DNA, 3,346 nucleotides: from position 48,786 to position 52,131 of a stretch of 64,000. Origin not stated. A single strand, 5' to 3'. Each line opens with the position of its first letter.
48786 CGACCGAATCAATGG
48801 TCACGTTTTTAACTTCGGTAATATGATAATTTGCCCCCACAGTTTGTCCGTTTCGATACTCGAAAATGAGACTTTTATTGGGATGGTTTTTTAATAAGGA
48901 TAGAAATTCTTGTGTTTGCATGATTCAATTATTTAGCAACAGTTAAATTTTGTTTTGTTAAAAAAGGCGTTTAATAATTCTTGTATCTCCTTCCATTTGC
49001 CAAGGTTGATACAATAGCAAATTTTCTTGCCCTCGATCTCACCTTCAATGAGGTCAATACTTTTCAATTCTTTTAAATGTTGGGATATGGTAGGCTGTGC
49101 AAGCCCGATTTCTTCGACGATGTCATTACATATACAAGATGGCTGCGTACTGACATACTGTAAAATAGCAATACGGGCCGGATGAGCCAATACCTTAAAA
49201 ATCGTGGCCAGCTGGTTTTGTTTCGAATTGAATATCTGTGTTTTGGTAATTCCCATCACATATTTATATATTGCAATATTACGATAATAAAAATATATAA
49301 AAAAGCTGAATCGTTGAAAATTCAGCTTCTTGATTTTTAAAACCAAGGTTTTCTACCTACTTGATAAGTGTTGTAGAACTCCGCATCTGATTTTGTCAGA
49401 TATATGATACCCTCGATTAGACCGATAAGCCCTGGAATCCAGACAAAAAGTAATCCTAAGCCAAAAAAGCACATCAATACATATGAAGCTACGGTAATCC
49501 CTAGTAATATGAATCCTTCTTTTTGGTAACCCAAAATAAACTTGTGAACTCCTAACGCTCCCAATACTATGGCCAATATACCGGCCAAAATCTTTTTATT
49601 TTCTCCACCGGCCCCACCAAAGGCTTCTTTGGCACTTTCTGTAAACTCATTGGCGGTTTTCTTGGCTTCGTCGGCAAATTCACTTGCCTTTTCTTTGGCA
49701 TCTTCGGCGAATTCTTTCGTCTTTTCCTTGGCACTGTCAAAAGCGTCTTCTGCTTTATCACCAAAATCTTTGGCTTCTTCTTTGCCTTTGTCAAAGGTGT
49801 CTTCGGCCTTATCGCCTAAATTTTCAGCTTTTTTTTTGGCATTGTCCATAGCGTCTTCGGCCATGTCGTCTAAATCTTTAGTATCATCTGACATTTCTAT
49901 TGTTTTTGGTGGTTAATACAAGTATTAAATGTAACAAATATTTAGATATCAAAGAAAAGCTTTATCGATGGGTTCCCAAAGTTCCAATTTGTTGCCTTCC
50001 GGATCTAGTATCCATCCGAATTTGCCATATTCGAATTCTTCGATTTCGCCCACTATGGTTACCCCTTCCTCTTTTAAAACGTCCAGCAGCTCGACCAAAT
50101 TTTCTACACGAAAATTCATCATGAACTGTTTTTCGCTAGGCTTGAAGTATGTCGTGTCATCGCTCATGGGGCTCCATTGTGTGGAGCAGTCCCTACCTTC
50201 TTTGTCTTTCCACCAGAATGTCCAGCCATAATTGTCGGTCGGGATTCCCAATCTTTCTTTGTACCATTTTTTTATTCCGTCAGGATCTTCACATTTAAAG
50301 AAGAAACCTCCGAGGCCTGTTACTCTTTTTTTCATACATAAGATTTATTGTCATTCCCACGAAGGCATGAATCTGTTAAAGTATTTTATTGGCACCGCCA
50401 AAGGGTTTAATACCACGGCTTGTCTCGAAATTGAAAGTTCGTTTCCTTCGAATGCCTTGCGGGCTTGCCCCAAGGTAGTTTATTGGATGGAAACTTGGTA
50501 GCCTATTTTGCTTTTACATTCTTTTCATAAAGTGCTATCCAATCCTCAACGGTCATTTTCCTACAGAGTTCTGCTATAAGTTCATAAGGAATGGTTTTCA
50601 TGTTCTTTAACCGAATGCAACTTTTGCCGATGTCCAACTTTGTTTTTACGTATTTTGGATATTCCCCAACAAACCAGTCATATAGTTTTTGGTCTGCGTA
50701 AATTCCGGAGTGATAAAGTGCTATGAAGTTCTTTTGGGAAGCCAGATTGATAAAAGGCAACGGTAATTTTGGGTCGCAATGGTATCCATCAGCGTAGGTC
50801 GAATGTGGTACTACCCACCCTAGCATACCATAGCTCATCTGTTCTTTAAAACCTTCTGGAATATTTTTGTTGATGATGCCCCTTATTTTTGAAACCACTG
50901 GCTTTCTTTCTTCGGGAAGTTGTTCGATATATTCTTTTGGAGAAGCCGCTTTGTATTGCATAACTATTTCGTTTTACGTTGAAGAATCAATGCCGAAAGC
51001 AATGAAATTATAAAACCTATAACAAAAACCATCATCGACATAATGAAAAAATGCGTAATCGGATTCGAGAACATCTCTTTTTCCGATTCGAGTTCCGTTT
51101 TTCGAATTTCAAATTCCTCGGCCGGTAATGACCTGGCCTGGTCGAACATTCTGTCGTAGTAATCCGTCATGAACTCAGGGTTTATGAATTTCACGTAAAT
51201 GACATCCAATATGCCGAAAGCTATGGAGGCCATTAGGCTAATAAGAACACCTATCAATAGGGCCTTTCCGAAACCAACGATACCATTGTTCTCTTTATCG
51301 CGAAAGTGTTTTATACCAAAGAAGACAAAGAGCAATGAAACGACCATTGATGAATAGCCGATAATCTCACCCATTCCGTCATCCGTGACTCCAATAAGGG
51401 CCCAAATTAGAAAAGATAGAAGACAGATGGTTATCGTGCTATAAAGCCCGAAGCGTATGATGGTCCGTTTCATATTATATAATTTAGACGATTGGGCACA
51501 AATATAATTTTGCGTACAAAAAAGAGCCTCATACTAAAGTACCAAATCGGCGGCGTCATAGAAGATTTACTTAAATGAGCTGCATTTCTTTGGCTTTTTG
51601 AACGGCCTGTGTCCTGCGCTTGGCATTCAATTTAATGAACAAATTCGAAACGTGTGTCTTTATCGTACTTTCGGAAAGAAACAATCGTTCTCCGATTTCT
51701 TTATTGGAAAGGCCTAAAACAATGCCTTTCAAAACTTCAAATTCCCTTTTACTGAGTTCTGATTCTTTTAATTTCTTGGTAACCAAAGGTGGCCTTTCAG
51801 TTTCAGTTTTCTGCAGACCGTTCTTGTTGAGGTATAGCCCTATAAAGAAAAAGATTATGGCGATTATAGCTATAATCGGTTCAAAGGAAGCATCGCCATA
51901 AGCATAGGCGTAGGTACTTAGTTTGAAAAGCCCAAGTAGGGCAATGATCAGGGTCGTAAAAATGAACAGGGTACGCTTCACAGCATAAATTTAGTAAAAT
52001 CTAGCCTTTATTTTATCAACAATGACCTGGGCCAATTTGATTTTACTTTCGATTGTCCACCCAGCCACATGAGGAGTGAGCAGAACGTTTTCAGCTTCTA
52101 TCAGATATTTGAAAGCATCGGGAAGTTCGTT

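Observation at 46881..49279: ars-like operon with no visible efflux pump, in which three consecutive proteins end in vicinal Cys-Cys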

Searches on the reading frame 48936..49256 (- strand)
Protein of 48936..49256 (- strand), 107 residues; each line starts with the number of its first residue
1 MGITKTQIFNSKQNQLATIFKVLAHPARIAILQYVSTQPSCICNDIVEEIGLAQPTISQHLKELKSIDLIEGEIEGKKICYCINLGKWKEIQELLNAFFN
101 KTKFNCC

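Call 3: search_protein_families(library=pfam, proteins=[window:48936-49256:-], max_evalue=0.01)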
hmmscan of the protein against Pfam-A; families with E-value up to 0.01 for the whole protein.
seq(107 aa): 6 families
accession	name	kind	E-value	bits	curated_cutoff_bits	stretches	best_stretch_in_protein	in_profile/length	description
PF01022.26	HTH_5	-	4.5e-11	42.9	22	1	25-71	1-46/47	Bacterial regulatory protein, arsR family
PF12840.13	HTH_20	-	2.5e-09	37.4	27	1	23-72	1-50/51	Helix-turn-helix domain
PF13412.12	HTH_24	-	4.5e-05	23.4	21.9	1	28-71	5-48/48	Winged helix-turn-helix DNA-binding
PF12802.13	MarR_2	-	0.0018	18.9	27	1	27-71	6-51/61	MarR family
PF01047.28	MarR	-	0.0037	17.6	24.6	1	27-71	4-48/59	MarR family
PF09339.16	HTH_IclR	-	0.0057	16.9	22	1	30-71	7-49/52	IclR helix-turn-helix domain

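Call 4: search_protein_families(library=ncbifam, proteins=[window:48936-49256:-], max_evalue=0.01)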
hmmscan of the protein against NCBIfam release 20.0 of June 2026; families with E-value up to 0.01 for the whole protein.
seq(107 aa): 13 families
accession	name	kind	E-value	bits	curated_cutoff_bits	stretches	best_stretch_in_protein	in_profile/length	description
NF033788.1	HTH_metalloreg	subfamily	1.4e-19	69.7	55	1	17-91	2-76/77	metalloregulator ArsR/SmtB family transcription factor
NF033789.1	repress_SdpR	subfamily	4.2e-14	52.2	100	1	19-92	1-73/79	autorepressor SdpR family transcription factor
NF045707.1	Dbac_1936_reg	equivalog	3.4e-11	43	115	1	12-86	3-76/99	ArsR/SmtB-type metalloregulator TsoR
NF040642.1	sulf_sens_BigR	equivalog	1.5e-10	41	155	1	11-98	5-91/95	sulfite-sensing transcriptional repressor BigR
NF052532.1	TransRegPagRBaca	equivalog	2.3e-09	37.2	170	1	5-96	6-96/99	transcriptional repressor PagR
NF041413.1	ArsR_Rv2640c_fam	equivalog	5.9e-09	36.3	155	1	11-90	27-108/118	Rv2640c family ArsR-like transcriptional regulator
NF053755.1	MsvR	equivalog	1.2e-07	31.6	220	1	20-75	7-61/236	transcriptional factor MsvR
NF047906.1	CdPbTransRegCmtR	equivalog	4.4e-06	26.6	150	1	10-86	5-80/104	Cd(II)/Pb(II)-sensing metalloregulatory transcriptional regulator CmtR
NF007528.0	PRK10141.1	subfamily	6.4e-06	26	97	1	18-83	8-73/117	metalloregulator ArsR/SmtB family transcription factor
TIGR01884.1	cas_HTH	subfamily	0.0017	17.8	60.2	1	27-80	143-196/202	CRISPR-associated CARF protein Csa3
NF053602.1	Phr_regulator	exception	0.0043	16.7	320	1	18-75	4-60/191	heat shock transcription regulator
NF053756.1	MreA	equivalog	0.0044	16.8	100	1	13-73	3-64/110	MreA family transcriptional regulator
NF004170.0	PRK05638.1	equivalog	0.0044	15.6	421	1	27-83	372-430/442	threonine synthase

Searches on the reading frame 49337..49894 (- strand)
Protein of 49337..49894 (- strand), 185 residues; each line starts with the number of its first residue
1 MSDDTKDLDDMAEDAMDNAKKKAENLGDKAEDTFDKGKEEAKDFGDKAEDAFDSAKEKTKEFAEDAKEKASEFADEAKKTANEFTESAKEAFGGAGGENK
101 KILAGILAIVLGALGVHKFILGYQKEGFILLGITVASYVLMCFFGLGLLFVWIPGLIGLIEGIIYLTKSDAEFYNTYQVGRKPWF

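Call 3: search_protein_families(library=pfam, proteins=[window:49337-49894:-], max_evalue=0.01)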
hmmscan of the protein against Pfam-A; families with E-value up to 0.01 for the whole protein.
window:49337-49894:- (185 aa): 6 families
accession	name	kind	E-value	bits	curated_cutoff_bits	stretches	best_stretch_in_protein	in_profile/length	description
PF05154.21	TM2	-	6.7e-08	33.1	27.9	1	98-152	2-50/51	TM2 domain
PF12732.12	YtxH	-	2.4e-06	28.3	37.5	1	44-89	26-71/71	YtxH-like protein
PF01442.23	Apolipoprotein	-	7.5e-06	26.2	90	1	10-92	103-185/190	Apolipoprotein A1/A4/E domain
PF07464.16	ApoLp-III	-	2.7e-05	24.8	36.3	1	13-87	21-95/146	Apolipophorin-III precursor (apoLp-III)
PF20990.2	DUF2207_C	-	0.004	17.3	33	1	25-144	61-185/247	Predicted membrane protein (DUF2207) C-terminal domain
PF05957.18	DUF883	-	0.0074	16.6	25.4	0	6-46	12-52/53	DUF883 N-terminal domain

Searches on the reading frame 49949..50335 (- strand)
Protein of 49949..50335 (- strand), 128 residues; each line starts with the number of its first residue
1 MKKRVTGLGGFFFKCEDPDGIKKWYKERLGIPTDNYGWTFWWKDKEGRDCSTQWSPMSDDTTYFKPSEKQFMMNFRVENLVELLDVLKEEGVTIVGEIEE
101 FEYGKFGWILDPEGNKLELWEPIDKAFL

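Call 3: search_protein_families(library=pfam, proteins=[window:49949-50335:-], max_evalue=0.01)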
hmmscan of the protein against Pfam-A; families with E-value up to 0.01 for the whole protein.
window:49949-50335:- (128 aa): 2 families
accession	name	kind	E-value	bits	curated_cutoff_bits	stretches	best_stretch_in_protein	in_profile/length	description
PF00903.31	Glyoxalase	-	2e-05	25.4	20.6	1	67-119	68-121/121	Glyoxalase/Bleomycin resistance protein/Dioxygenase superfamily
PF18029.7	Glyoxalase_6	-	0.00027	22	23.6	1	12-119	3-105/106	Glyoxalase-like domain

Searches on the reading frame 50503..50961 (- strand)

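Call 6: search_protein_families(library=pfam, proteins=[window:50503-50961:-], max_evalue=0.001)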
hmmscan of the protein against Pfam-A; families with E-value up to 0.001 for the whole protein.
window:50503-50961:- (152 aa): 1 family
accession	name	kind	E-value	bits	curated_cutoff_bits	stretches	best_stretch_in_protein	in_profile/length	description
PF08818.16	DUF1801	-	9.1e-16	58.5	27.2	1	19-135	1-83/85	Domain of unknown function (DU1801)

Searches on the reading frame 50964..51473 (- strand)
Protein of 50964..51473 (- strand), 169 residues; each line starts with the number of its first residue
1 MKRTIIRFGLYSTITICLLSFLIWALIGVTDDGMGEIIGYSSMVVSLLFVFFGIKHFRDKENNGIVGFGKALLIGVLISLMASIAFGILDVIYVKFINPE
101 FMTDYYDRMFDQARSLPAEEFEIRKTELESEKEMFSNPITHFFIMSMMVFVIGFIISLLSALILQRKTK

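Call 6: search_protein_families(library=pfam, proteins=[window:50964-51473:-], max_evalue=0.001)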
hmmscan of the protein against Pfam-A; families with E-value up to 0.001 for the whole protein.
window:50964-51473:- (169 aa): 1 family
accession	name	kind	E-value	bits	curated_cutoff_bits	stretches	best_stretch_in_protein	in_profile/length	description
PF13858.11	DUF4199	-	1.1e-29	104.5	32.3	1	8-166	2-165/165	Protein of unknown function (DUF4199)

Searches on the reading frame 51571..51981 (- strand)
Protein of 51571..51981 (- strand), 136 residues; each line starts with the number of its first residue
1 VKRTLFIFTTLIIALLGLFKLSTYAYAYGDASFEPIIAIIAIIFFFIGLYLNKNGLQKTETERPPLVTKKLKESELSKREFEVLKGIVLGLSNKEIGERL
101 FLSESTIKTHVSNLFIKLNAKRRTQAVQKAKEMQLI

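Call 6: search_protein_families(library=pfam, proteins=[window:51571-51981:-], max_evalue=0.001)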
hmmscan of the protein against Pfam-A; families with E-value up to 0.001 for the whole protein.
window:51571-51981:- (136 aa): 3 families
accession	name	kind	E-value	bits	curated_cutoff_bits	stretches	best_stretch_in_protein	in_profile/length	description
PF00196.25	GerE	-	1.7e-20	72.8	23.5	1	75-130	2-57/57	Bacterial regulatory proteins, luxR family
PF08281.18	Sigma70_r4_2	-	4.2e-05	23.6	25.7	1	75-112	10-48/54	Sigma-70, region 4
PF13412.12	HTH_24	-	0.00047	20.1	21.9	1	90-114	17-41/48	Winged helix-turn-helix DNA-binding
